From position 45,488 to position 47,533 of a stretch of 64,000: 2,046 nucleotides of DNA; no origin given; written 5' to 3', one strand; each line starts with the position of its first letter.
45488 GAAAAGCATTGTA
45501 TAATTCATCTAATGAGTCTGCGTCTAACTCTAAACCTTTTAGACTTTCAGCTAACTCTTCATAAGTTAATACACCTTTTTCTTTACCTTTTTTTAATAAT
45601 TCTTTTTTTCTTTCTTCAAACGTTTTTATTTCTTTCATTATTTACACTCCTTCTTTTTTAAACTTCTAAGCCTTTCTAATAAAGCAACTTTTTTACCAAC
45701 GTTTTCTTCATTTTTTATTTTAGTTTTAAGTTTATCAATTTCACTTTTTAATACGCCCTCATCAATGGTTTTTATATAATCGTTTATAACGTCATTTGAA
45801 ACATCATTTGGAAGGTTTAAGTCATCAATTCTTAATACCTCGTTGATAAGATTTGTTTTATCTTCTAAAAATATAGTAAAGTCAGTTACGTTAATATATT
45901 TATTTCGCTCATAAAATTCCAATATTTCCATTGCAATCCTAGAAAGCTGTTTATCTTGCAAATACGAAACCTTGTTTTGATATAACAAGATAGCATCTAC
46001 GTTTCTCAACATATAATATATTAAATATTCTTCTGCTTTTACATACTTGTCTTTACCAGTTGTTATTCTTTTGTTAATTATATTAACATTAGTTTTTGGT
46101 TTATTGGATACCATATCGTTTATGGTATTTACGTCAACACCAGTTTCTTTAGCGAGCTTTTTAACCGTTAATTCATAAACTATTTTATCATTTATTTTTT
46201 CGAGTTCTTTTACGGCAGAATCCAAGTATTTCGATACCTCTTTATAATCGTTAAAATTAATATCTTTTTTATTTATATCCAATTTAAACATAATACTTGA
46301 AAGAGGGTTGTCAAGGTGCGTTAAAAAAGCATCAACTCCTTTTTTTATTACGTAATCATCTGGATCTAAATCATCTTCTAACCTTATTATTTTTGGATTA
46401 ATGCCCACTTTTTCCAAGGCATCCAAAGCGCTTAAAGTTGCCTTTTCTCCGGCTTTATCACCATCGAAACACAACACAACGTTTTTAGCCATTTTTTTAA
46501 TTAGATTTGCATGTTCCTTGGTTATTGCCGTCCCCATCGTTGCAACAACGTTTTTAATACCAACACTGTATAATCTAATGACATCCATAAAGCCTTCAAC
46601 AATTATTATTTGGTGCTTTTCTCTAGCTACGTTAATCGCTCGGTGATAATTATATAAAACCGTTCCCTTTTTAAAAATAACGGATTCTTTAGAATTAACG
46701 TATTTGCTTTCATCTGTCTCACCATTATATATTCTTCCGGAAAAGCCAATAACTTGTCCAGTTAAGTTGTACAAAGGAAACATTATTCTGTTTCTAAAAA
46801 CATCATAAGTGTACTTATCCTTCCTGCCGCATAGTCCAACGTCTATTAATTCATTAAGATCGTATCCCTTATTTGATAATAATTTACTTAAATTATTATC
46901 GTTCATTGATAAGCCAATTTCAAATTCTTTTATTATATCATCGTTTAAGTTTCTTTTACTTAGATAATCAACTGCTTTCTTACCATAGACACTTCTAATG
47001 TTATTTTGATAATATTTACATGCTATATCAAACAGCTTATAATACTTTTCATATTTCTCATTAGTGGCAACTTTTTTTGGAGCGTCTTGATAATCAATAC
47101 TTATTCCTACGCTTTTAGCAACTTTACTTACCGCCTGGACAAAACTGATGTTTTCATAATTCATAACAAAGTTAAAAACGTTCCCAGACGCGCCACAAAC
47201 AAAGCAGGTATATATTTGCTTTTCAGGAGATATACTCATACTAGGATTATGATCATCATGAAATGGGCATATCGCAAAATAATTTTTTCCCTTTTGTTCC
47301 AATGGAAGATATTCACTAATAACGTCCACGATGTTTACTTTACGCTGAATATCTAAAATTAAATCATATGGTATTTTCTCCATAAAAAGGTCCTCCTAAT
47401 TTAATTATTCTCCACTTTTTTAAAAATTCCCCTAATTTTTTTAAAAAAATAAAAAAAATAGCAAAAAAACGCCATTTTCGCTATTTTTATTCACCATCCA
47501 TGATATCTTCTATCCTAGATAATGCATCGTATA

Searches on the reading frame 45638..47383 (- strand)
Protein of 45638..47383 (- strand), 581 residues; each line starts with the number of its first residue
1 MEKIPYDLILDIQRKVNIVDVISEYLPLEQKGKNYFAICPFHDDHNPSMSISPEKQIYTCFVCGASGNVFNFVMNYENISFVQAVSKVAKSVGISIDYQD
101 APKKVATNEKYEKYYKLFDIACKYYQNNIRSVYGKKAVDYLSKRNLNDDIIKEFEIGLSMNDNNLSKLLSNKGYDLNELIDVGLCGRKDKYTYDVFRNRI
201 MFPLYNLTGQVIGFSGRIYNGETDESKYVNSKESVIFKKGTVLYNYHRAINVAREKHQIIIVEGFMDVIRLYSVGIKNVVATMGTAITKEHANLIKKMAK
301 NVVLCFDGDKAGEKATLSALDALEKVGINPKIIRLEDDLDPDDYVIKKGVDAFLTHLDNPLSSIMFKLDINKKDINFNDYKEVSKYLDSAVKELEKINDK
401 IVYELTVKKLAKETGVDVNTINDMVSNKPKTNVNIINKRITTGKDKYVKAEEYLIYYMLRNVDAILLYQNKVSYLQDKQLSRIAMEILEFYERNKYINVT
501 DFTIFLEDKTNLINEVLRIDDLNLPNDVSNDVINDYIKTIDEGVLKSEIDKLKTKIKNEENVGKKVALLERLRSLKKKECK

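Call 23: find_encoding_contigs(protein=window:45638-47383:-, flank=10000, max_places=1)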
Protein window:45638-47383:- (581 aa): 2 contigs read that carry it; 1 place shown.
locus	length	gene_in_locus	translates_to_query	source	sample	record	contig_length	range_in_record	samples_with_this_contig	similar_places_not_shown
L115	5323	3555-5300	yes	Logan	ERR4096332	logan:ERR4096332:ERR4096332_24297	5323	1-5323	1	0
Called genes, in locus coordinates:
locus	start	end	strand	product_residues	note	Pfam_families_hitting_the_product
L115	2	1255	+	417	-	?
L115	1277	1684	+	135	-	-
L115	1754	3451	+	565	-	PF00587:tRNA-synt_2b, PF04073:tRNA_edit, PF03129:HGTP_anticodon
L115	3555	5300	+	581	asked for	PF01807:Zn_ribbon_DnaG, PF08275:DNAG_N, PF01751:Toprim, PF13155:Toprim_2, PF13362:Toprim_3, PF13662:Toprim_4, PF10410:DnaB_bind (faint)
